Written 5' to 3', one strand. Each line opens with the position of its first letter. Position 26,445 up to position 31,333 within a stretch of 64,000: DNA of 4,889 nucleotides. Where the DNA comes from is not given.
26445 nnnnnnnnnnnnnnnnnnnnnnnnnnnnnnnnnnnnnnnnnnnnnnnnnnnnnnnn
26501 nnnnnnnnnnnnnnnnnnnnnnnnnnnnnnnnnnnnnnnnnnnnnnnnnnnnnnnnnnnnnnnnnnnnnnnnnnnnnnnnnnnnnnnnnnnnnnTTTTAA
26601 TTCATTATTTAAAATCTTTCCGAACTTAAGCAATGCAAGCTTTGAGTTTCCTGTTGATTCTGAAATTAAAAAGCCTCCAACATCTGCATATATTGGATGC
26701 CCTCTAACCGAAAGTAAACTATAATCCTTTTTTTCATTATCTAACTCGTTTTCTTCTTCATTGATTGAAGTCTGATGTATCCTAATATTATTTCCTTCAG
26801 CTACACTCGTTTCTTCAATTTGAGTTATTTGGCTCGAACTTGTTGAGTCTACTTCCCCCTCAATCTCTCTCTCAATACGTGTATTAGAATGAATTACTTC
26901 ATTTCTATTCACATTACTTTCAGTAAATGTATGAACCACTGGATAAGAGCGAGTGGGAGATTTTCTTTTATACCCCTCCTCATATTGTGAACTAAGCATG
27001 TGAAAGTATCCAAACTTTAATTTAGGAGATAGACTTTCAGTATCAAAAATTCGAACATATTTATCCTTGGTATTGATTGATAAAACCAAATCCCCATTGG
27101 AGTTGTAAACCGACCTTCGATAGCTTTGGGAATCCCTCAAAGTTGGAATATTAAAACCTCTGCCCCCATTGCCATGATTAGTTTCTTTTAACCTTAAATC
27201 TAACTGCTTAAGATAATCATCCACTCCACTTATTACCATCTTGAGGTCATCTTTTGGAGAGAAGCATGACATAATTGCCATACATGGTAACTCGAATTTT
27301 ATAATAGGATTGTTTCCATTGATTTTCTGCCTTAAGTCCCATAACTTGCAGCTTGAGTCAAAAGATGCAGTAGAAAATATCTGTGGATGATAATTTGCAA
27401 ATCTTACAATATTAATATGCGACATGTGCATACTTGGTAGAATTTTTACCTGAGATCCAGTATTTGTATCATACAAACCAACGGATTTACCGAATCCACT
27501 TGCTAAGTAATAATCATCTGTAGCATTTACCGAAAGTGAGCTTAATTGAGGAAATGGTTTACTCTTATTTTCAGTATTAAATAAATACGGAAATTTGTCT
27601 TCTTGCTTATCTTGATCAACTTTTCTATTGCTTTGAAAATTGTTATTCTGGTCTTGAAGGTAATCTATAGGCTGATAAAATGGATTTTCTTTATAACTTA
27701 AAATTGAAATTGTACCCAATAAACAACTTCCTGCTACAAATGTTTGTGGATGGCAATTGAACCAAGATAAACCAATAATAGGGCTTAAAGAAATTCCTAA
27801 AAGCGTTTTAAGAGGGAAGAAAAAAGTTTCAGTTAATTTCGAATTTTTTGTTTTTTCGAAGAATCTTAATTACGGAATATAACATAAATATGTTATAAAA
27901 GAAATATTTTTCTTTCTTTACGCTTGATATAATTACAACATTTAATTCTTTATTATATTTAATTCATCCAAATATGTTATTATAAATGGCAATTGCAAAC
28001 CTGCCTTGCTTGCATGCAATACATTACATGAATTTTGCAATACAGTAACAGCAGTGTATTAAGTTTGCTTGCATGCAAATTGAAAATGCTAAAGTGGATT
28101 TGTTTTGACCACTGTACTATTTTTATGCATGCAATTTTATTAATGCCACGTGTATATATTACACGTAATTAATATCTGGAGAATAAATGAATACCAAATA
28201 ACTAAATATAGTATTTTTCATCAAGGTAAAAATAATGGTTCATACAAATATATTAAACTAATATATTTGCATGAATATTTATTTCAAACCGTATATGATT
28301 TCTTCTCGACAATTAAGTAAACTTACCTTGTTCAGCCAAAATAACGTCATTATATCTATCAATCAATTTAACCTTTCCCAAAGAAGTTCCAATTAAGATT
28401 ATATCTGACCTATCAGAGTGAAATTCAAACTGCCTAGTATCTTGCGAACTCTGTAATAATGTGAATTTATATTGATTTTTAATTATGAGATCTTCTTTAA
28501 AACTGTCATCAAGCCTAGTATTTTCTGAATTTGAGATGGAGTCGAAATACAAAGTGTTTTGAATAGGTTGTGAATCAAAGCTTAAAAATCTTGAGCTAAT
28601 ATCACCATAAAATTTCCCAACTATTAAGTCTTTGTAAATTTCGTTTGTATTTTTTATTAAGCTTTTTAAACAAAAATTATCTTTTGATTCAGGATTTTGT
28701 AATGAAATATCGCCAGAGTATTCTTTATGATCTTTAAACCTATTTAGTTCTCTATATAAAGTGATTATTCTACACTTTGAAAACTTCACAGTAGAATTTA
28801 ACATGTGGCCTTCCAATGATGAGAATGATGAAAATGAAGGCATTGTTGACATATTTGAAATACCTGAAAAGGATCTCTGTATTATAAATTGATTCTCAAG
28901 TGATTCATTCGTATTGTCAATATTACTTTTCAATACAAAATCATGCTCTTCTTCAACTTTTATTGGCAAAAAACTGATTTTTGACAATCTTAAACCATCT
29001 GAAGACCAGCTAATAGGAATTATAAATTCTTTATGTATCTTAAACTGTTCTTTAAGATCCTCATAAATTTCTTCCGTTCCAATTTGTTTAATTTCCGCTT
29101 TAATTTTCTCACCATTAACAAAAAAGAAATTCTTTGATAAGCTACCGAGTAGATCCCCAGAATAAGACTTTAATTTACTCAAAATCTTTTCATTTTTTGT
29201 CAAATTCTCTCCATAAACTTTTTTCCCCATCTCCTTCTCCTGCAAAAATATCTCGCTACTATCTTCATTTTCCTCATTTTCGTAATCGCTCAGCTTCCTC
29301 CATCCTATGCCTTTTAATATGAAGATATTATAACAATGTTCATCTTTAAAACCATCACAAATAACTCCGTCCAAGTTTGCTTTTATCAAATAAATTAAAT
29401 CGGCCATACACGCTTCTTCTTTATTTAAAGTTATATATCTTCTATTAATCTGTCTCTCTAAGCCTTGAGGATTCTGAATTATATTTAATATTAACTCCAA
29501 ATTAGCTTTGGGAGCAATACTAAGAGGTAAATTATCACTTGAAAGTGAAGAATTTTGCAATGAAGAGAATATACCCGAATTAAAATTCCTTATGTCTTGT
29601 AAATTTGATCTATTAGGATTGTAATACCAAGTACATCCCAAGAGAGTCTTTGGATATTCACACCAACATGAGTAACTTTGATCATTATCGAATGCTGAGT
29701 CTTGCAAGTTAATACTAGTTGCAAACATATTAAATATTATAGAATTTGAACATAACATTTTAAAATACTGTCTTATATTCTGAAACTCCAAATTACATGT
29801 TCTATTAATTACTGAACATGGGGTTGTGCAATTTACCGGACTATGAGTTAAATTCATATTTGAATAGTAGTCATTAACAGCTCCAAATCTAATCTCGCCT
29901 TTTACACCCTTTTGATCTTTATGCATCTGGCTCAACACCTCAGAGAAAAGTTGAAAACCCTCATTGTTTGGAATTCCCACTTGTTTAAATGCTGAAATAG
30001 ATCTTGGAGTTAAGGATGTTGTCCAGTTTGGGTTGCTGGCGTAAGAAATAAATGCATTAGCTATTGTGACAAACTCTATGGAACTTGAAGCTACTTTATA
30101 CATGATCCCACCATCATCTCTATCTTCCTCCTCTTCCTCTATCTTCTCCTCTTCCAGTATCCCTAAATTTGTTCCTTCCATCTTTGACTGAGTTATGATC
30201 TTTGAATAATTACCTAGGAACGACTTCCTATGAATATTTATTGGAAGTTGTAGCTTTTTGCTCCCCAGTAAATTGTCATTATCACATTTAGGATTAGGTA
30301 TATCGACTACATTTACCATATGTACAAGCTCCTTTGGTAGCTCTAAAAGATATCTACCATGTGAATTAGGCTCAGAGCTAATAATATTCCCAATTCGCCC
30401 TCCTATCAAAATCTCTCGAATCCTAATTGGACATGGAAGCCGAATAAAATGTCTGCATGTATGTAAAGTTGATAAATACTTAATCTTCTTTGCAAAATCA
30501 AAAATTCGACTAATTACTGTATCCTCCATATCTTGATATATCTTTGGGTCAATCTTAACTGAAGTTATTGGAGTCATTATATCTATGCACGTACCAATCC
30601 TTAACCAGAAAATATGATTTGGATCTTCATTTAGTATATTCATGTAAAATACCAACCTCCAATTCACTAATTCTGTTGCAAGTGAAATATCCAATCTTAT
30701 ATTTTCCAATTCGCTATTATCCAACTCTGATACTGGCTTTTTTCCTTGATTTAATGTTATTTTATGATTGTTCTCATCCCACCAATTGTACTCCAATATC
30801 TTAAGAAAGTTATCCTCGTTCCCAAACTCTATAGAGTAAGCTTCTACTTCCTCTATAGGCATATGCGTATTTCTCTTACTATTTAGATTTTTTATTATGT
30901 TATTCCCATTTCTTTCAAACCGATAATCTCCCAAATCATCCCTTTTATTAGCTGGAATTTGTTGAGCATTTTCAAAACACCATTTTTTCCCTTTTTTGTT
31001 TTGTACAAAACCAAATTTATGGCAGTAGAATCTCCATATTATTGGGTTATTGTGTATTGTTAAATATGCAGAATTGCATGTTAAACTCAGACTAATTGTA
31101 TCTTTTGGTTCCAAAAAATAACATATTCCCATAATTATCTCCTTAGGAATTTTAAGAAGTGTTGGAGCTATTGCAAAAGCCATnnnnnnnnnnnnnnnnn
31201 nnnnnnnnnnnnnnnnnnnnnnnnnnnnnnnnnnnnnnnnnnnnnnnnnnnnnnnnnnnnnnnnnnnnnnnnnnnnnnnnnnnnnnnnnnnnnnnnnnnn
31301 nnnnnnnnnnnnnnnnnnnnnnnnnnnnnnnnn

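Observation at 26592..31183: F-box ORF and downstream WD40 ORF look like one FBXW-type gene split by an unusually long (530 nt) intron that contains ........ promoter-like motifs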

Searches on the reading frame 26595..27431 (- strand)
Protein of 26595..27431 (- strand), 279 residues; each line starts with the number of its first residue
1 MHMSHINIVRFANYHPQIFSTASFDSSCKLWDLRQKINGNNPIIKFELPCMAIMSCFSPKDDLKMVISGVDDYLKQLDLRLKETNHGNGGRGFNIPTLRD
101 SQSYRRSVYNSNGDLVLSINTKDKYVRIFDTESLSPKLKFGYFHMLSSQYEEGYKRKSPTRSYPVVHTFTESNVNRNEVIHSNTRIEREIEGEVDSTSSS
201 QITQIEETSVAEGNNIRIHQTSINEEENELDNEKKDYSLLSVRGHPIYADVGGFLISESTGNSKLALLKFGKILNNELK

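Call 22: list_cluster_members(proteins=[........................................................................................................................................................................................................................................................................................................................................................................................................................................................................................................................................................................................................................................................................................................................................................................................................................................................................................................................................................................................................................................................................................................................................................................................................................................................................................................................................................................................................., P0003, window:26595-27431:-, window:26595-27719:-])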
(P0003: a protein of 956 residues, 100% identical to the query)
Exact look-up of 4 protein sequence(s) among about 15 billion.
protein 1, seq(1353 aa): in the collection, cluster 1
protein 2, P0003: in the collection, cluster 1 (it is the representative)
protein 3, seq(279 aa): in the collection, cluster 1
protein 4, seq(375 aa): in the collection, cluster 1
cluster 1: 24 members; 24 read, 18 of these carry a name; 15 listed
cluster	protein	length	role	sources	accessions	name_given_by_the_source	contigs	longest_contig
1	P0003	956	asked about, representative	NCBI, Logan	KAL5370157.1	hypothetical protein CPHLJ_2g3620 [Cryptosporidium parvum]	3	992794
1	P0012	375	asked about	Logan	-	-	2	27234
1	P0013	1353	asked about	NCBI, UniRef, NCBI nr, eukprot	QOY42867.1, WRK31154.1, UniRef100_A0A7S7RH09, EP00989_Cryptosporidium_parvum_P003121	WD40 repeat protein [Cryptosporidium parvum] | F-box domain-containing protein n=1 Tax=Cryptosporidium parvum TaxID=5807 ... | Uncharacterized protein with WD40 repeat [Cryptosporidium parvum]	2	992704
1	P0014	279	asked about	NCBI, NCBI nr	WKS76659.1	WD domain-containing protein [Cryptosporidium sp. 43IA8]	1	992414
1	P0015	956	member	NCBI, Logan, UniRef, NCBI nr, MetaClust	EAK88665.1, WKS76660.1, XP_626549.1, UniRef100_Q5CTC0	hypothetical protein [Cryptosporidium parvum Iowa II] | F-box domain-containing protein n=1 Tax=Cryptosporidium parvum (strain Iowa II) ... | status=active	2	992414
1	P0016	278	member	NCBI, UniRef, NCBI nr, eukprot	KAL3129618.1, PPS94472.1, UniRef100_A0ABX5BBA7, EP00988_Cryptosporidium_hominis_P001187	Uncharacterized protein with WD40 repeat [Cryptosporidium hominis] | Uncharacterized protein with WD40 repeat n=3 Tax=Cryptosporidium hominis TaxID=237895 ... | PPS94472.1 Uncharacterized protein with WD40 repeat [Cryptosporidium hominis]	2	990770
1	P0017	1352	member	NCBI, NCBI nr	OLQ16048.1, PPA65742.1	hypothetical protein ChUKH1_14250 [Cryptosporidium hominis] | hypothetical protein ChTU502y2012_314g0005 [Cryptosporidium hominis]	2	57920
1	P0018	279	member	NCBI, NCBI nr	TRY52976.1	Uncharacterized protein CTYZ_00002612 [Cryptosporidium tyzzeri]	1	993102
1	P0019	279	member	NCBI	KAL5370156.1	WD domain-containing protein [Cryptosporidium parvum]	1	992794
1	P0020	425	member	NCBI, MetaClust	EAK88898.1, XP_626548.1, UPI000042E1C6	2x WD domain containing protein, partial [Cryptosporidium parvum Iowa II] | status=active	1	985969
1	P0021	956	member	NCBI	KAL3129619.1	hypothetical protein CHM_2g3620 [Cryptosporidium hominis]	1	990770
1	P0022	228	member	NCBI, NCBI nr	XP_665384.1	hypothetical protein [Cryptosporidium hominis TU502]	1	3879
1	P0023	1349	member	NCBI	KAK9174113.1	hypothetical protein cmbei_2003620 [Cryptosporidium meleagridis]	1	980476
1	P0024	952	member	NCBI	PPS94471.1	F-box domain containing protein, partial [Cryptosporidium hominis]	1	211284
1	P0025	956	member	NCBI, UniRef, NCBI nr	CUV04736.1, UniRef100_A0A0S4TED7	unnamed protein product [Cryptosporidium hominis] | F-box domain-containing protein n=2 Tax=Cryptosporidium hominis TaxID=237895 ...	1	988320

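Call 48: find_encoding_contigs(protein=P0023, flank=3000, max_places=1)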
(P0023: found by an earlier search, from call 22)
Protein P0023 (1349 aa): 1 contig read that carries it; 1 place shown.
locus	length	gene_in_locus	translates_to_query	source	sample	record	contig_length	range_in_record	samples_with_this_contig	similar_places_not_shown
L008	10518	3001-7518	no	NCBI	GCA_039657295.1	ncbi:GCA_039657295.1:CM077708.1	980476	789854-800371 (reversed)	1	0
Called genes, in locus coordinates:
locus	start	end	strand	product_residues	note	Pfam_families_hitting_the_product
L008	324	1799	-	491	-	-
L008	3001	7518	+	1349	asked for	PF24796:WDR55 (faint), PF23381:Beta-prop_IFT122_1st (weak), PF24814:WD40_Prp19 (faint), PF25174:Beta-prop_THOC3, PF25175:Beta-prop_WDR5 (weak)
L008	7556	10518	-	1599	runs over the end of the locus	-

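Call 49: find_encoding_contigs(protein=P0017, flank=3000, max_places=1)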
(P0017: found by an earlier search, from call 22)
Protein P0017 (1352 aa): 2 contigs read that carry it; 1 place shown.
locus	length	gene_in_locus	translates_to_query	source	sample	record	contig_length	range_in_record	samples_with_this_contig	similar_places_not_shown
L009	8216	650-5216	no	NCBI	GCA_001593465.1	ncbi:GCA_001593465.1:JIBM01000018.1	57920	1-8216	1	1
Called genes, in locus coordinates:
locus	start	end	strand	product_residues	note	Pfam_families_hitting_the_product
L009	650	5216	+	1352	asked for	PF23381:Beta-prop_IFT122_1st (faint), PF24796:WDR55 (faint), PF24814:WD40_Prp19 (faint), PF25174:Beta-prop_THOC3, PF25175:Beta-prop_WDR5 (weak)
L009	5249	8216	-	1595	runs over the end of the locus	-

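Call 50: find_encoding_contigs(protein=P0013, flank=3000, max_places=2)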
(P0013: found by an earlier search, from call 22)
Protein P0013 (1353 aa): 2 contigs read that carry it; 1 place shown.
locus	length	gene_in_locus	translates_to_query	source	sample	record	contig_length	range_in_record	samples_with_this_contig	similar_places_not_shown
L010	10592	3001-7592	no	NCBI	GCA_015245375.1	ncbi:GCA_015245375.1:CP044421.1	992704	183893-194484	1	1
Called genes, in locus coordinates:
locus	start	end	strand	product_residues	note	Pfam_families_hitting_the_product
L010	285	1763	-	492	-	-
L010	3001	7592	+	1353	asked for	PF23775:Beta-prop_RIG_2nd (faint), PF24814:WD40_Prp19 (faint), PF24796:WDR55 (faint), PF23381:Beta-prop_IFT122_1st (weak), PF25174:Beta-prop_THOC3, PF25175:Beta-prop_WDR5 (weak)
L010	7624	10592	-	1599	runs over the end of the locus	-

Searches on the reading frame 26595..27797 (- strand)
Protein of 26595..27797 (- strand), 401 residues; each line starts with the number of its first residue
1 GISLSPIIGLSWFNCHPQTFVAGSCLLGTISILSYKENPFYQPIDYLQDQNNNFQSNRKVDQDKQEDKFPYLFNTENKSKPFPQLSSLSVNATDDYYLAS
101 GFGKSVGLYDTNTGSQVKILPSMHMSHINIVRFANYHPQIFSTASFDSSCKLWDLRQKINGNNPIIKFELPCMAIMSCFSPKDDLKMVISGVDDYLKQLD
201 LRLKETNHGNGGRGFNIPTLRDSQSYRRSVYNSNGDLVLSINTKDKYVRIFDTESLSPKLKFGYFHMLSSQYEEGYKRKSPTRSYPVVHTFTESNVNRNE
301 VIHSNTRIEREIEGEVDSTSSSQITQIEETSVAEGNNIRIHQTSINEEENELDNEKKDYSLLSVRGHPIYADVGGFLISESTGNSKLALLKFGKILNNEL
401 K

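Call 7: search_protein_families(library=pfam, proteins=[window:26595-27797:-], max_evalue=1)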
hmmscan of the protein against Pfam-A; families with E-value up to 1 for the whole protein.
window:26595-27797:- (401 aa): 14 families
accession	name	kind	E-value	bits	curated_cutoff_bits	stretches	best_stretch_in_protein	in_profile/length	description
PF25174.1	Beta-prop_THOC3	-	3.9e-09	36.3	305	1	88-258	8-163/272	THOC3 beta-propeller domain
PF24796.1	WDR55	-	5.8e-07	29.3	200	1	104-205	75-170/296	WDR55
PF24814.1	WD40_Prp19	-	1.8e-06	27.7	320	1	84-160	93-169/281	Prp19 WD40 domain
PF23775.1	Beta-prop_RIG_2nd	-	9.9e-06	25.6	80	1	114-190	203-275/278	RIG second beta-propeller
PF25175.1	Beta-prop_WDR5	-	3.3e-05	23.7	250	1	91-200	103-207/296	WDR5 beta-propeller domain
PF25173.1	Beta-prop_WDR3_1st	-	0.00016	21.9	154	1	97-202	43-143/184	WDR3 first beta-propeller domain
PF23869.1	Beta-prop_WDR75_1st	-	0.00033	20.5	45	1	92-173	3-83/292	WD repeat-containing protein 75 first beta-propeller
PF00400.38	WD40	-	0.00063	20.7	27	1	124-154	10-39/39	WD domain, G-beta repeat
PF23609.1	Beta-prop_EIPR1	-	0.0015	18.5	54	1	103-157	179-236/280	EIPR1 beta-propeller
PF25391.1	WD40_Gbeta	-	0.0036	16.8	150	1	86-159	188-259/340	G protein beta WD-40 repeat protein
PF24807.1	WD40_CDC20-Fz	-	0.0059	16.4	200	1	95-158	63-123/292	CDC20/Fizzy WD40 domain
PF23419.2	WD40_RFWD3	-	0.068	12.9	47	1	122-194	59-126/337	E3 ubiquitin-protein ligase RFWD3 WD40 domain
PF25171.1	Beta-prop_WDR36-Utp21_1st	-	0.083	12.7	80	1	85-153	195-263/266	WDR36/Utp21 first beta-propeller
PF23414.1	Beta-prop_EML_2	-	0.13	12.1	90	1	139-255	11-112/266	Echinoderm microtubule-associated protein second beta-propeller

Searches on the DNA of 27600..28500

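Call 14: search_rna_families(source=window, start=27600, end=28500, threshold=evalue, max_evalue=1)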
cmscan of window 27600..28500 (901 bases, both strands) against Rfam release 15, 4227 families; matches with E-value up to 1: 2.
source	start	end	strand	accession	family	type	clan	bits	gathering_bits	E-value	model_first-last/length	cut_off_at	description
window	28239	28274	-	RF04097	MIR2630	Gene; miRNA;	-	19.8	144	0.24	1-229/229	no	MIR2630 microRNA precursor family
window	27986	28045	-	RF01914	mir-932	Gene; miRNA;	-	18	54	0.48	1-76/76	no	mir-932 microRNA precursor family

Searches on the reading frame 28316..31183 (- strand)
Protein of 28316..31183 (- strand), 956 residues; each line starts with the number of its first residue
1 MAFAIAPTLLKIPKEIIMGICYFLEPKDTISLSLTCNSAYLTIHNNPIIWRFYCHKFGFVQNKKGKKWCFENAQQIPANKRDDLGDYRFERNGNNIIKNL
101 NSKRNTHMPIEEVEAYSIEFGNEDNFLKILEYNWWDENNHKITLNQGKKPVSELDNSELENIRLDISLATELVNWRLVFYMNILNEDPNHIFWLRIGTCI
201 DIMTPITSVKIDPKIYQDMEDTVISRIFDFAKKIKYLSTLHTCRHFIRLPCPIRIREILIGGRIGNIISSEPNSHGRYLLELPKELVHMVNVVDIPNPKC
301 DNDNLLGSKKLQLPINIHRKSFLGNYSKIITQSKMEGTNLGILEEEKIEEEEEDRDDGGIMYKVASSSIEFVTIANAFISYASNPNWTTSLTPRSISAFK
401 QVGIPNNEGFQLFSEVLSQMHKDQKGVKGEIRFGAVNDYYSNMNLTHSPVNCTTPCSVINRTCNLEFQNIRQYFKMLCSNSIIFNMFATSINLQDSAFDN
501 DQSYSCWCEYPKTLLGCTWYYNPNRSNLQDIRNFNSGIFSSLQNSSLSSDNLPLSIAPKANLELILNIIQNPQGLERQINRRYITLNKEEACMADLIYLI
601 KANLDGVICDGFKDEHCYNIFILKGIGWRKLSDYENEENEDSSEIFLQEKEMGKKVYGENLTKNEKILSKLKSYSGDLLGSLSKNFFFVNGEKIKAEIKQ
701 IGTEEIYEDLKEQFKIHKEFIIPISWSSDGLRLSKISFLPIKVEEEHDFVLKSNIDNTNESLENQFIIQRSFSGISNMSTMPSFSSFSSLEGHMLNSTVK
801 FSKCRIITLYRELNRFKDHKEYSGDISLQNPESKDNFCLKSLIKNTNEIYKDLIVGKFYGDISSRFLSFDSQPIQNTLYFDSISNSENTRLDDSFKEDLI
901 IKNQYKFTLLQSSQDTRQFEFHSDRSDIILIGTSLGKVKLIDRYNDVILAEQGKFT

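Call 7: search_protein_families(library=pfam, proteins=[window:28316-31183:-], max_evalue=1)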
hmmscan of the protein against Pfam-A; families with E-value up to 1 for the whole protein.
window:28316-31183:- (956 aa): 2 families
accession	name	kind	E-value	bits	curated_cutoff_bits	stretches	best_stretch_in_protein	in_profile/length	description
PF12937.12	F-box-like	-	0.00015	21.9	24.3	1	10-54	2-45/47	F-box-like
PF00646.38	F-box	-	0.019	15.3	20.5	1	9-48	1-40/43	F-box domain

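Call 46: search_protein_representatives(protein=window:28316-31183:-)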
Query: 956 residues. Proteins with E-value up to 0.001 (for the whole library): 4; up to 1e-10: 4; up to 1e-30: 4. The best 4 are listed.
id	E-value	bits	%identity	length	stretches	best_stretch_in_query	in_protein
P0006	0.0e+00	1361.7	66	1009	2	1-825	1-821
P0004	0.0e+00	1303.6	65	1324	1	2-953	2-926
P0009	7.6e-198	675.9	47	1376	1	8-954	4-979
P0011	3.6e-60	220.3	34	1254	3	11-287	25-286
